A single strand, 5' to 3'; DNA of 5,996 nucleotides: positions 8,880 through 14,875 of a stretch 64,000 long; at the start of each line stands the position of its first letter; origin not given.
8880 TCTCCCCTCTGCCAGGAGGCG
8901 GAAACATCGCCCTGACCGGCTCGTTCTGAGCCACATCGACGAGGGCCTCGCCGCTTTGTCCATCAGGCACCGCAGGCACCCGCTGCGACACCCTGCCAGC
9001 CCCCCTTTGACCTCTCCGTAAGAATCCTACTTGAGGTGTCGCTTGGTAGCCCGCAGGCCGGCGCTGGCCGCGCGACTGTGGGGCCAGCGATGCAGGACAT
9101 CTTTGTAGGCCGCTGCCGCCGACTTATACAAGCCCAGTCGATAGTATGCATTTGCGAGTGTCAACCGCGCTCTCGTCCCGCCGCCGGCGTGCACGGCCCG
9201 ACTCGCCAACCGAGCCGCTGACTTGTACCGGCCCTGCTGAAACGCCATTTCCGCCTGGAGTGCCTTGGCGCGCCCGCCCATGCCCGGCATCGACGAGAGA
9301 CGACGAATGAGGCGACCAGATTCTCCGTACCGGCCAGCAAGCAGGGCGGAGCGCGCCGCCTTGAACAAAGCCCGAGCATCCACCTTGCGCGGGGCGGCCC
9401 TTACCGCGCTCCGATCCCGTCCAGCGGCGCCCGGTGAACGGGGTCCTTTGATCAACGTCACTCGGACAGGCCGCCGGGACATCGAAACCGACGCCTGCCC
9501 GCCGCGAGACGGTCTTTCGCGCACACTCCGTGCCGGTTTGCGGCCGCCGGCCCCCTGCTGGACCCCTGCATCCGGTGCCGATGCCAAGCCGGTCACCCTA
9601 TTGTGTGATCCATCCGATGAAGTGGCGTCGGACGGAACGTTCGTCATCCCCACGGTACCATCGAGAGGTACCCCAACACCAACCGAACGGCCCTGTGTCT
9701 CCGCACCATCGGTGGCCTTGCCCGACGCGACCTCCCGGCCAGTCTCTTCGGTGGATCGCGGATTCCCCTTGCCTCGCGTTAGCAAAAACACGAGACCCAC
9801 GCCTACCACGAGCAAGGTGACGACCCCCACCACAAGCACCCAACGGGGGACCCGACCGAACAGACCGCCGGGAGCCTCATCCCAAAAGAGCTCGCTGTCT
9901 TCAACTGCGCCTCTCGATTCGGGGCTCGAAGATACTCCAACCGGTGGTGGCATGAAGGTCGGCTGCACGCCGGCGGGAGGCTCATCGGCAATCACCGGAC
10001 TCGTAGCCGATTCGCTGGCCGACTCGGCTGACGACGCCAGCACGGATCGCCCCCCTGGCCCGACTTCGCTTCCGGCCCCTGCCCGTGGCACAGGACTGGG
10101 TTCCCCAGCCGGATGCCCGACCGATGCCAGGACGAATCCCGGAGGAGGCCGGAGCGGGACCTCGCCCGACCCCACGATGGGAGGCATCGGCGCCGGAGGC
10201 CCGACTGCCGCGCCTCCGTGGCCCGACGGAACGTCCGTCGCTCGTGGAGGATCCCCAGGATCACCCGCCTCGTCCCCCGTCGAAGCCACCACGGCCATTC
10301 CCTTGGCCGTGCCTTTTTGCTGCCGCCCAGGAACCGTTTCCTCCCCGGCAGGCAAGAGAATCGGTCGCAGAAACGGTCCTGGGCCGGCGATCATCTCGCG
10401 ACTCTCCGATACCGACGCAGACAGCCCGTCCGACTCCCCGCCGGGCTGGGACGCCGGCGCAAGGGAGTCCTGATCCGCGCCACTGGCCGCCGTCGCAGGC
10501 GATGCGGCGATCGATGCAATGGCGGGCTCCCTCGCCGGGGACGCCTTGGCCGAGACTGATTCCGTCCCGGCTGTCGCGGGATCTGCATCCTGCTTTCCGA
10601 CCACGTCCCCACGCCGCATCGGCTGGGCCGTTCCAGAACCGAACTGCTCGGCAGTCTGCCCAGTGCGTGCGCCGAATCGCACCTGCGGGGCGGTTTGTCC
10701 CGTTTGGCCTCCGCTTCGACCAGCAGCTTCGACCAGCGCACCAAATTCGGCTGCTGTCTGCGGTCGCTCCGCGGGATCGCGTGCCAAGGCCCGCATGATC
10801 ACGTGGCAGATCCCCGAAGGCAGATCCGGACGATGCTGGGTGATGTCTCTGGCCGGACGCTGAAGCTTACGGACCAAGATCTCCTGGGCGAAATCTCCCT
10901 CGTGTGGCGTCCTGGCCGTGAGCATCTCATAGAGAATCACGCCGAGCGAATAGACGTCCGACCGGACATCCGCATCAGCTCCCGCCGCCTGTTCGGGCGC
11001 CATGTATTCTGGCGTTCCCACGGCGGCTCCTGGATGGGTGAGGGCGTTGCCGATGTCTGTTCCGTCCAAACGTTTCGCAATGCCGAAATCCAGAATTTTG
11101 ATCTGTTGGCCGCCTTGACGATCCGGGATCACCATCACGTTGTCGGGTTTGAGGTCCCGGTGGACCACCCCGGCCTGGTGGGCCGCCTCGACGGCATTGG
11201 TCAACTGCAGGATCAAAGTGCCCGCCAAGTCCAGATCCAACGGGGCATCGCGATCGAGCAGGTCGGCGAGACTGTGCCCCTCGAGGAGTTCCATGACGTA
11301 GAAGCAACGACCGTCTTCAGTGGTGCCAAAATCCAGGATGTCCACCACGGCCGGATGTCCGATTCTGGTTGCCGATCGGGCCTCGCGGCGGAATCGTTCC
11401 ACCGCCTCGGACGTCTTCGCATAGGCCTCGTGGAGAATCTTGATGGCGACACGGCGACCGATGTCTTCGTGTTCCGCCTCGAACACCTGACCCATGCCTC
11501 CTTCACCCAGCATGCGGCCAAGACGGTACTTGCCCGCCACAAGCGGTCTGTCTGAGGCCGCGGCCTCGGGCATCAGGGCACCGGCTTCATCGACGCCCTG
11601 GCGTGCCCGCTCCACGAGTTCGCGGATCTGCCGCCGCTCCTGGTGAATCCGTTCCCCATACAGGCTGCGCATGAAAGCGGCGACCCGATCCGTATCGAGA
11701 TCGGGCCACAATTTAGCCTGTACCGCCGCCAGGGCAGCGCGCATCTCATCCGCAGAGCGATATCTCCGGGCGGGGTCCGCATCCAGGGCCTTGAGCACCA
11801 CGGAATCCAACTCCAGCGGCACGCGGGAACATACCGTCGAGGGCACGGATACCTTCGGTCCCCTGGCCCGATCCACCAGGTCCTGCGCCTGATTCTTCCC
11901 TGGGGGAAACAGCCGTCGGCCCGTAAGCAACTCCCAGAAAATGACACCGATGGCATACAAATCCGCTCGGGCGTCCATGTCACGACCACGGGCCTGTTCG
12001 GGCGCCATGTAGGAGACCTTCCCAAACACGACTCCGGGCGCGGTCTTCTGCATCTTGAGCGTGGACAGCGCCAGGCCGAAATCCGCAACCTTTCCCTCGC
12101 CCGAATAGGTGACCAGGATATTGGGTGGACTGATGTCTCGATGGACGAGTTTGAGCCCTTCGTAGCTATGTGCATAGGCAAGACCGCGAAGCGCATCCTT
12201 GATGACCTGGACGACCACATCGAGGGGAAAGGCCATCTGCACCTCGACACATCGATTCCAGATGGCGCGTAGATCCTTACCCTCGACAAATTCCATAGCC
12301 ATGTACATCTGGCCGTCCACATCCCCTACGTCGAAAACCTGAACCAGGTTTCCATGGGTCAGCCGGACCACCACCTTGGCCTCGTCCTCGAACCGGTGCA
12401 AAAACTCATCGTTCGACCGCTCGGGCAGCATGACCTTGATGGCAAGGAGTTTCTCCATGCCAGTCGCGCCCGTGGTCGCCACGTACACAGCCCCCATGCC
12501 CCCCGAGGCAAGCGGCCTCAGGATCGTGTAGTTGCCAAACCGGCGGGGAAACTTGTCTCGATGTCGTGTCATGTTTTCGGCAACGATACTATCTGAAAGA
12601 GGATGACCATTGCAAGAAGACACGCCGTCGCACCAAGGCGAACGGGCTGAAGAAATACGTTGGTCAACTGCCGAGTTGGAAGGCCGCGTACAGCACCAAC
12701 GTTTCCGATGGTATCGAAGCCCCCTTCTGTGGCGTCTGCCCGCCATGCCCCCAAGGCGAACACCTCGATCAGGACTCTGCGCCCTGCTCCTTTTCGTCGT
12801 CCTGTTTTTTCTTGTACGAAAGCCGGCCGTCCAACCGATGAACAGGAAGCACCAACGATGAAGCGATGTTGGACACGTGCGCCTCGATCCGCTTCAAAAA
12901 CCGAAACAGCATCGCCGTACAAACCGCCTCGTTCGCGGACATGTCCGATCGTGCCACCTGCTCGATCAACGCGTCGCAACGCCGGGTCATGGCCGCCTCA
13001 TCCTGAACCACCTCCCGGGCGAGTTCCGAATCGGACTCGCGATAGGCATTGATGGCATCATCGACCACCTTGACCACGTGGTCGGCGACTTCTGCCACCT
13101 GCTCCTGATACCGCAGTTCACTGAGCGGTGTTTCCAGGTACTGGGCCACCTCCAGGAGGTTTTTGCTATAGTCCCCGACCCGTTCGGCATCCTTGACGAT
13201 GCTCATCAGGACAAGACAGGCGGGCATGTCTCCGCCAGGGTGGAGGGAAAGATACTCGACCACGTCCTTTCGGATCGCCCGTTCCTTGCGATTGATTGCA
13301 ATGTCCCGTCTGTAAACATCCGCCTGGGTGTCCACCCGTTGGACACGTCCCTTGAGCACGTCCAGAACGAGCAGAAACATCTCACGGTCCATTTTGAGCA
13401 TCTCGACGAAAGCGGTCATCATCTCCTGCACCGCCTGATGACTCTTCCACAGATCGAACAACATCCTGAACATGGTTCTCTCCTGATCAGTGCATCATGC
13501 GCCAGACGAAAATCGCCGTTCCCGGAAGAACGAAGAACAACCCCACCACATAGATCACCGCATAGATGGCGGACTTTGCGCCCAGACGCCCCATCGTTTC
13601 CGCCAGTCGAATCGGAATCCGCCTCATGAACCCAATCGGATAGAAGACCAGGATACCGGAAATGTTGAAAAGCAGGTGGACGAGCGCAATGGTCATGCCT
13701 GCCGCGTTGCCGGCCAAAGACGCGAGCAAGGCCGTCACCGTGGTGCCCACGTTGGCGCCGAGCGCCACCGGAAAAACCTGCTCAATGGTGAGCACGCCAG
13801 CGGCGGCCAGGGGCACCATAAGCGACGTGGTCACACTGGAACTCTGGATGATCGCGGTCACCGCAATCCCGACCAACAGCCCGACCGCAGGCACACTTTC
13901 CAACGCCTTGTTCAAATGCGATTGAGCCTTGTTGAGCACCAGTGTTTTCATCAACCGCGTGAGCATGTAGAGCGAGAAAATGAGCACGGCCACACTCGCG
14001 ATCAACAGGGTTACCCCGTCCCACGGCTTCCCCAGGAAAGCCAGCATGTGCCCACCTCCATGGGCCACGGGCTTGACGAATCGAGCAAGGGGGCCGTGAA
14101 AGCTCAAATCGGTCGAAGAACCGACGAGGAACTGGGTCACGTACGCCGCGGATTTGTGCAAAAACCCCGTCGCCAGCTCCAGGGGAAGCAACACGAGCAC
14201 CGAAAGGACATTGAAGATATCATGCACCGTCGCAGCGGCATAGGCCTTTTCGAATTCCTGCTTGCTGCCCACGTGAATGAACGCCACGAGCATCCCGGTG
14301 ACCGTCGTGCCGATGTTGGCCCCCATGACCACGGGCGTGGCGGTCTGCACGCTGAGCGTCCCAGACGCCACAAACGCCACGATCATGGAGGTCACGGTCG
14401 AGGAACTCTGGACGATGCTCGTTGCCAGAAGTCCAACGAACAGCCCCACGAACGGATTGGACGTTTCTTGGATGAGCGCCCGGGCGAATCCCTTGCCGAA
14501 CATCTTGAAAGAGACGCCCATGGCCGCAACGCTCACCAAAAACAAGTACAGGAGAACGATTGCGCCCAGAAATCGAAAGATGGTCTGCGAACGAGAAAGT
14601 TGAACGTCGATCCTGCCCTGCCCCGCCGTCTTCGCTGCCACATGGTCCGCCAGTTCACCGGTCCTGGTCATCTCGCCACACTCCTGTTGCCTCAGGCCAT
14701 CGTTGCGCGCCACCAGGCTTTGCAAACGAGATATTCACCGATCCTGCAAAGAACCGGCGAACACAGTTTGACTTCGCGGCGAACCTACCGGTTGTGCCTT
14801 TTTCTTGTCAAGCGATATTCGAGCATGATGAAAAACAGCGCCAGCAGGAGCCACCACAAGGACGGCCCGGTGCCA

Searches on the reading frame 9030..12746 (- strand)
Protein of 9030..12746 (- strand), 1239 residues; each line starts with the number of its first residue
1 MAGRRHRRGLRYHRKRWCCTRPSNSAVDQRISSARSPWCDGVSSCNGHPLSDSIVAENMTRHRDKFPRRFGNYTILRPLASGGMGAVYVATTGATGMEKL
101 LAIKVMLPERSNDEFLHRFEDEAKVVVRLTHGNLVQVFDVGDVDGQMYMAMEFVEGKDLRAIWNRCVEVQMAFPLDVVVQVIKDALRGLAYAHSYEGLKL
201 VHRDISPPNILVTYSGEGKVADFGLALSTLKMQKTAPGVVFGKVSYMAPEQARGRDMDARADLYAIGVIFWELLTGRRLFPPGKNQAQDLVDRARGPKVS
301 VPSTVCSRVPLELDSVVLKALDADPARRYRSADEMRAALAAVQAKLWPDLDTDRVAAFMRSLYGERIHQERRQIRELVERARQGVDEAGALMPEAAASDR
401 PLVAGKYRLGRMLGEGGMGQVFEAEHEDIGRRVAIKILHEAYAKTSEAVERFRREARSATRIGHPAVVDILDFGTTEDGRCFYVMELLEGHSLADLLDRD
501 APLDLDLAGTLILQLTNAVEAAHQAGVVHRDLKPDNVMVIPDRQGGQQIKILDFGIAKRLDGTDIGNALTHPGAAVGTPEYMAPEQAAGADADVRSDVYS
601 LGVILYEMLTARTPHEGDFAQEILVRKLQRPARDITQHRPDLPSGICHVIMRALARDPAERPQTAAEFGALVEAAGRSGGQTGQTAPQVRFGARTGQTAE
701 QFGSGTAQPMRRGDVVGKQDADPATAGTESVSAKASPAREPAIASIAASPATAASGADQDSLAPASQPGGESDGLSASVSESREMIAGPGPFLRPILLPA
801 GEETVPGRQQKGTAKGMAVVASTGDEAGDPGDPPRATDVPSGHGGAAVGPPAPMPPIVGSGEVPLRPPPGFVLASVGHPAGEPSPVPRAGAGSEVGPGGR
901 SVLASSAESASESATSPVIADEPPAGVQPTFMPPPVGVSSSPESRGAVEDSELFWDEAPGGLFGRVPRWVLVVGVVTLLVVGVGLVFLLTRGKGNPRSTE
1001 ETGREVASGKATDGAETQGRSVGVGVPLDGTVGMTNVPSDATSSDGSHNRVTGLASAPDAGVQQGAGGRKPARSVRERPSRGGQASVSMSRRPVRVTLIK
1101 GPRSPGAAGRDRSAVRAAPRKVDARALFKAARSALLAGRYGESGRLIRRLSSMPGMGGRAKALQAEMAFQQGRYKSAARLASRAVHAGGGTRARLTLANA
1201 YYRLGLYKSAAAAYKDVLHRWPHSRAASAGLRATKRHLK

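Call 31: search_protein_families(library=pfam, proteins=[window:9030-12746:-], max_evalue=0.0001)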
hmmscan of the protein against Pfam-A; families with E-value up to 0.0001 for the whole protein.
window:9030-12746:- (1239 aa): 6 families
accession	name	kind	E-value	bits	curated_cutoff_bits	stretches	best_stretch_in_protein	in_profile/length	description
PF00069.31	Pkinase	-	7.1e-88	294.8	31.7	2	407-664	1-254/263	Protein kinase domain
PF07714.23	PK_Tyr_Ser-Thr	-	3.4e-61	207.3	23.1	2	409-664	3-251/258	Protein tyrosine and serine/threonine kinase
PF01636.29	APH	-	1.9e-10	41.4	23.2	0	507-557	150-197/239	Phosphotransferase enzyme family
PF03109.22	ABC1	-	3e-10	40.1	22.9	0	447-562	115-219/244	ABC1 atypical kinase-like domain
PF17667.7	Pkinase_fungal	-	8.3e-09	35.1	24.1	0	523-600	304-378/387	Fungal protein kinase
PF13432.12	TPR_16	-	1.5e-05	25.7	32.7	0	1195-1230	1-36/65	Tetratricopeptide repeat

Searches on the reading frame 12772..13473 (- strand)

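Call 31: search_protein_families(library=pfam, proteins=[window:12772-13473:-], max_evalue=0.0001)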
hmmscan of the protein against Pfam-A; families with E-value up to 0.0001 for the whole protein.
window:12772-13473:- (234 aa): 1 family
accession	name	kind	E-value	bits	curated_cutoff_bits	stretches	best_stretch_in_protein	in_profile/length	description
PF01895.24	PhoU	-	8.6e-19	68.2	23.5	2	23-109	2-88/89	PhoU domain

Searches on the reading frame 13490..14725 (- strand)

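Call 31: search_protein_families(library=pfam, proteins=[window:13490-14725:-], max_evalue=0.0001)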
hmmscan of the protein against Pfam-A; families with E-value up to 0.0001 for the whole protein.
window:13490-14725:- (412 aa): 1 family
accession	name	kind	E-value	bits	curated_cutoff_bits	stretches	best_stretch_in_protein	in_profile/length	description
PF02690.20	Na_Pi_cotrans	-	4.5e-42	143.8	29.1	2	61-155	1-89/137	Na+/Pi-cotransporter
